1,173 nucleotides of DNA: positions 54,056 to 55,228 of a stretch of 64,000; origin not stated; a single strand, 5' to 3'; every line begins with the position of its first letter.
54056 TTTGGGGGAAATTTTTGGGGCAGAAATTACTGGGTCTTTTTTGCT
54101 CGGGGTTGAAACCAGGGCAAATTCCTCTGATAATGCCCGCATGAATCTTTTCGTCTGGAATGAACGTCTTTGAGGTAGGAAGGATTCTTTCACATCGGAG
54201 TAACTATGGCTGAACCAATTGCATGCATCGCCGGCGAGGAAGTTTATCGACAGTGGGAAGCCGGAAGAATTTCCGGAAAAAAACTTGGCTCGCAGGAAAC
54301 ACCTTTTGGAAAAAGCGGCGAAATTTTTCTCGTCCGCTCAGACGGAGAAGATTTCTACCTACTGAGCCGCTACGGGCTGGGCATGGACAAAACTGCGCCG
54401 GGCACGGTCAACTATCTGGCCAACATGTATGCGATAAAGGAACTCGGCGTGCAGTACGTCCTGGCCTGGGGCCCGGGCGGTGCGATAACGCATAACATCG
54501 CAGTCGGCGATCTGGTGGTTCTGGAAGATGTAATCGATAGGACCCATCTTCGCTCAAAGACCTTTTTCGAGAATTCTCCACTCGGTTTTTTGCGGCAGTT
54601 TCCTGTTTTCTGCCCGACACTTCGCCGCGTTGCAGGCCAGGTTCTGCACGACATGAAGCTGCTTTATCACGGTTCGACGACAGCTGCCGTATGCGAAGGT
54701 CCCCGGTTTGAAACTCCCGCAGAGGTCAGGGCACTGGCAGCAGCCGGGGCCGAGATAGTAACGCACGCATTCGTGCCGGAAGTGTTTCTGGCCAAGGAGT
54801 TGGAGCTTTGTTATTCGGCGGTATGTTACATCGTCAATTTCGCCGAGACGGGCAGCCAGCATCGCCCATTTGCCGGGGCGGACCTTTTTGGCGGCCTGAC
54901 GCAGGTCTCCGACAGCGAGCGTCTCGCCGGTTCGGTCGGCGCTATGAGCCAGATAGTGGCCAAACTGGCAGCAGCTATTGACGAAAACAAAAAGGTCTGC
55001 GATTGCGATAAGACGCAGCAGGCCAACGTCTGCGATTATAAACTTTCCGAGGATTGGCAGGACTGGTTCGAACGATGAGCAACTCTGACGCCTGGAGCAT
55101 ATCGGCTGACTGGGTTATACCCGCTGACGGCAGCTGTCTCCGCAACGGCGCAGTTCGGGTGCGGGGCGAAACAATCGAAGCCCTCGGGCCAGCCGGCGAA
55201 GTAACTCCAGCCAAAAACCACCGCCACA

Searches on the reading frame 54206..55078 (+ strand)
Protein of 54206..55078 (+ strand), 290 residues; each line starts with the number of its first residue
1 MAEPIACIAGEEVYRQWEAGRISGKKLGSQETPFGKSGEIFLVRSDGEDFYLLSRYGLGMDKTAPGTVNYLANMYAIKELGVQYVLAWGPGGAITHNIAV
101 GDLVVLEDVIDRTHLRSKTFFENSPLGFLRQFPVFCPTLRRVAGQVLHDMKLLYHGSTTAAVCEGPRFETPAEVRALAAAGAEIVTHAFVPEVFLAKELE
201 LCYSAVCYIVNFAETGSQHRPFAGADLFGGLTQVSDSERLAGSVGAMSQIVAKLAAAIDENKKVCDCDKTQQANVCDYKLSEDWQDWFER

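Call 40: find_encoding_contigs(protein=window:54206-55078:+, flank=10000, max_places=1)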
Protein window:54206-55078:+ (290 aa): 7 contigs read that carry it; 1 place shown.
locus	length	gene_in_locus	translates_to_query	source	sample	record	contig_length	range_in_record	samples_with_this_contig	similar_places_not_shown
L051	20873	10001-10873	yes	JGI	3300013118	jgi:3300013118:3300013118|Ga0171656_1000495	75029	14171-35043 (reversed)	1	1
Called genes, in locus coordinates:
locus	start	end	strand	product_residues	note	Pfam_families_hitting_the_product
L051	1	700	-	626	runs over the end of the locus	PF11104:PilM_2, PF14450:FtsA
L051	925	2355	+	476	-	PF00919:UPF0004, PF04055:Radical_SAM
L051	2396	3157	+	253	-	PF03167:UDG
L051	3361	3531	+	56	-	-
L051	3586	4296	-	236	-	PF13386:DsbD_2 (weak)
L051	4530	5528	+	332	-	PF01118:Semialdhyde_dh, PF02774:Semialdhyde_dhC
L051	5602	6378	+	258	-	PF01416:PseudoU_synth_1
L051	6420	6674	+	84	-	-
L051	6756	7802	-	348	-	-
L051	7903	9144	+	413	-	PF00712:DNA_pol3_beta, PF02767:DNA_pol3_beta_2, PF02768:DNA_pol3_beta_3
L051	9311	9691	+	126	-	PF05258:DciA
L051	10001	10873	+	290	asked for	PF01048:PNP_UDP_1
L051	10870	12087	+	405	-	PF01979:Amidohydro_1, PF07969:Amidohydro_3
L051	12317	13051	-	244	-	-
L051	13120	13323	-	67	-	-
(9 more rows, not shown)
